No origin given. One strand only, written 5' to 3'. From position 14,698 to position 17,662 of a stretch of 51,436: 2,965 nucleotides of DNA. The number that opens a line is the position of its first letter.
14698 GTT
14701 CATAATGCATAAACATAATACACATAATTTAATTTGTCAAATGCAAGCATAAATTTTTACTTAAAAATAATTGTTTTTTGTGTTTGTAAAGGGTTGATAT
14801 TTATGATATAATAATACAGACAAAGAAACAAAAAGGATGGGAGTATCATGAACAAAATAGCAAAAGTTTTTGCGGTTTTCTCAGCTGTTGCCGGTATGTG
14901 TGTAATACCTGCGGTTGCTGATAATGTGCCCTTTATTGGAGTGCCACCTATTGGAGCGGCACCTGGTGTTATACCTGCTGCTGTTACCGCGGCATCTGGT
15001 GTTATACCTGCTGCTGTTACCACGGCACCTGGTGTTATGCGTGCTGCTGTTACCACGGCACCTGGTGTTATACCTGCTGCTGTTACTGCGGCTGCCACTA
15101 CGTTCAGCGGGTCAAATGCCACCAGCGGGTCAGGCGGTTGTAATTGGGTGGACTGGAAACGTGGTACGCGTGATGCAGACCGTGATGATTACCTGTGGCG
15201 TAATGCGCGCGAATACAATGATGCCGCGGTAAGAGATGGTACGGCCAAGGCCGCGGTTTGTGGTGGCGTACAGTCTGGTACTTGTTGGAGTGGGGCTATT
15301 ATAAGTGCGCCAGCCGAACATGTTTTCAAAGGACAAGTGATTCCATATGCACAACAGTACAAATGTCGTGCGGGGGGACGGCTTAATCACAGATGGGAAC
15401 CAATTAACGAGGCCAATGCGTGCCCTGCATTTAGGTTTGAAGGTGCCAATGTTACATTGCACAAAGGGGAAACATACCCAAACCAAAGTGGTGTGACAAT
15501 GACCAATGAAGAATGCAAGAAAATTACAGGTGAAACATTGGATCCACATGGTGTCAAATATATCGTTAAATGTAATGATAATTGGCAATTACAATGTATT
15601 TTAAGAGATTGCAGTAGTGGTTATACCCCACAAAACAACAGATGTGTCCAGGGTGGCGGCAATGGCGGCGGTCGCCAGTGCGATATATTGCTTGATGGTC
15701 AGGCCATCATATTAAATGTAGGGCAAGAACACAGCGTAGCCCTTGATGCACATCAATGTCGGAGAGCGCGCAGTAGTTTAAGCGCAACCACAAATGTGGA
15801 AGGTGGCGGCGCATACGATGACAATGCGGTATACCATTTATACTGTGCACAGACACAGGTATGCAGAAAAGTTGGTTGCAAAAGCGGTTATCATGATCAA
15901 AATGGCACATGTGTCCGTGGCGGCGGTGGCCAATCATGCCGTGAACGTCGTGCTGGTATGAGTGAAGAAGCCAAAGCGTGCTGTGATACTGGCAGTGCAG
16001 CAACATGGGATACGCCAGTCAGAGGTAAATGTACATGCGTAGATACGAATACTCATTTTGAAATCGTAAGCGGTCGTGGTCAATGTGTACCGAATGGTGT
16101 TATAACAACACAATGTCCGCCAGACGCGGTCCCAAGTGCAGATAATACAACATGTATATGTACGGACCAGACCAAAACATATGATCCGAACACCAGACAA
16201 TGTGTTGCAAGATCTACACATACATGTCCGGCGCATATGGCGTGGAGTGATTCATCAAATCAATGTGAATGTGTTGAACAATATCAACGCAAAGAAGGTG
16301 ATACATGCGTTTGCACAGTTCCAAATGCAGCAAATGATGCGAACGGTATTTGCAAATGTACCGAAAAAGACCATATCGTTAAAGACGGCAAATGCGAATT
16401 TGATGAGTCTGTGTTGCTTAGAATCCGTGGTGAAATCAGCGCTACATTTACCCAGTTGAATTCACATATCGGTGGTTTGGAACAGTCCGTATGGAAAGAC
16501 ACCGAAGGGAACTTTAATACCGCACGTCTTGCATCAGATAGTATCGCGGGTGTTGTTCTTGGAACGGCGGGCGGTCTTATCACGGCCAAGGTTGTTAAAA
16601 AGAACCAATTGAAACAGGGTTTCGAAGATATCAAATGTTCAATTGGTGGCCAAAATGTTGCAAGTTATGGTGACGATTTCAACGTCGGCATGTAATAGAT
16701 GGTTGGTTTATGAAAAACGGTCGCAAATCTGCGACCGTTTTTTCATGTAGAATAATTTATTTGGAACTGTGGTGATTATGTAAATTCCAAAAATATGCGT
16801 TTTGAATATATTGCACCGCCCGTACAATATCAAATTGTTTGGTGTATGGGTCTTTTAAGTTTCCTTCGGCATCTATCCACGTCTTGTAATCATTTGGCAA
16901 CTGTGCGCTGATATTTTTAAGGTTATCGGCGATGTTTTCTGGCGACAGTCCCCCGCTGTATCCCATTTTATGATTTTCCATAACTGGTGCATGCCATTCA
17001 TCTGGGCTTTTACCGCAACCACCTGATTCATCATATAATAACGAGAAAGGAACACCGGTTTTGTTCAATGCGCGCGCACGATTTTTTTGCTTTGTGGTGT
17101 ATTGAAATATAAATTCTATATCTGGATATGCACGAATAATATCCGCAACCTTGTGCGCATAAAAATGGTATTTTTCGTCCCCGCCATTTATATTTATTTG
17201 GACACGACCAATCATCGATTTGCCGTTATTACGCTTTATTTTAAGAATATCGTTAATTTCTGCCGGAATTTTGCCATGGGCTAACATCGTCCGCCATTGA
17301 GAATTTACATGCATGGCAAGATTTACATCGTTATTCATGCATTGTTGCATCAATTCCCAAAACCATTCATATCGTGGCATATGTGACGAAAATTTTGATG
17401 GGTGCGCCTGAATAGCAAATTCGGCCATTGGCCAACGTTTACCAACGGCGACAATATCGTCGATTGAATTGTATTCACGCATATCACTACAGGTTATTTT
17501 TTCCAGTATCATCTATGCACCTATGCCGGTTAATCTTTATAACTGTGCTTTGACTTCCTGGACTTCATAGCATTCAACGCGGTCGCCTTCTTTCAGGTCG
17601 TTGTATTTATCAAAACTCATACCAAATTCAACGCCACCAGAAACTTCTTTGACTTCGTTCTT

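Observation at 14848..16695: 615-aa cysteine-rich surface protein resembling EGF/furin-type Cys-rich modules, with duplicated modules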

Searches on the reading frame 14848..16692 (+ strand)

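Call 4: search_protein_families(library=pfam, proteins=[window:14848-16692:+], max_evalue=1)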
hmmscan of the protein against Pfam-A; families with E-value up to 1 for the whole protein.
window:14848-16692:+ (615 aa): 1 family
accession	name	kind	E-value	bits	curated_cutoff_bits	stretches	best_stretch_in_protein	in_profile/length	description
PF18946.5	Apex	-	0.4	11.2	20.8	1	137-150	8-21/23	GpV Apex motif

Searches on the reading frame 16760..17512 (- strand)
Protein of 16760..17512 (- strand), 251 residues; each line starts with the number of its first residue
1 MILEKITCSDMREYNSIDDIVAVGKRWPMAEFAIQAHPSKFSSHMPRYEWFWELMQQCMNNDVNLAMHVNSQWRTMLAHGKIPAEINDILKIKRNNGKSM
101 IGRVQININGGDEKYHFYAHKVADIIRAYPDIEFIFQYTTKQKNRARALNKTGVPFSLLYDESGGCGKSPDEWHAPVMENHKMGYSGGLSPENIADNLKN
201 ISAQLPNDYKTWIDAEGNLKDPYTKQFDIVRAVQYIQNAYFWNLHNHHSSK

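Call 4: search_protein_families(library=pfam, proteins=[window:16760-17512:-], max_evalue=1)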
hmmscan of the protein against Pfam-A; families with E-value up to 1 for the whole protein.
window:16760-17512:- (251 aa): 1 family
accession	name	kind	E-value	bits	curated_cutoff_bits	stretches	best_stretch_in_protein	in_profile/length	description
PF00697.28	PRAI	-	0.069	13.3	22.7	1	137-199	98-163/193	N-(5'phosphoribosyl)anthranilate (PRA) isomerase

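Call 6: search_protein_families(library=ncbifam, proteins=[window:16760-17512:-], max_evalue=1)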
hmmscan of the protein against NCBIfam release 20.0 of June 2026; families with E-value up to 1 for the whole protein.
window:16760-17512:- (251 aa): 2 families
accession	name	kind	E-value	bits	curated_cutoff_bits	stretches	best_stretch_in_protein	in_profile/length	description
NF002298.0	PRK01222.1-4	equivalog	0.041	13.5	215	1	159-202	130-173/209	phosphoribosylanthranilate isomerase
NF002299.0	PRK01222.1-6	equivalog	0.048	13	231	1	153-203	145-195/231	phosphoribosylanthranilate isomerase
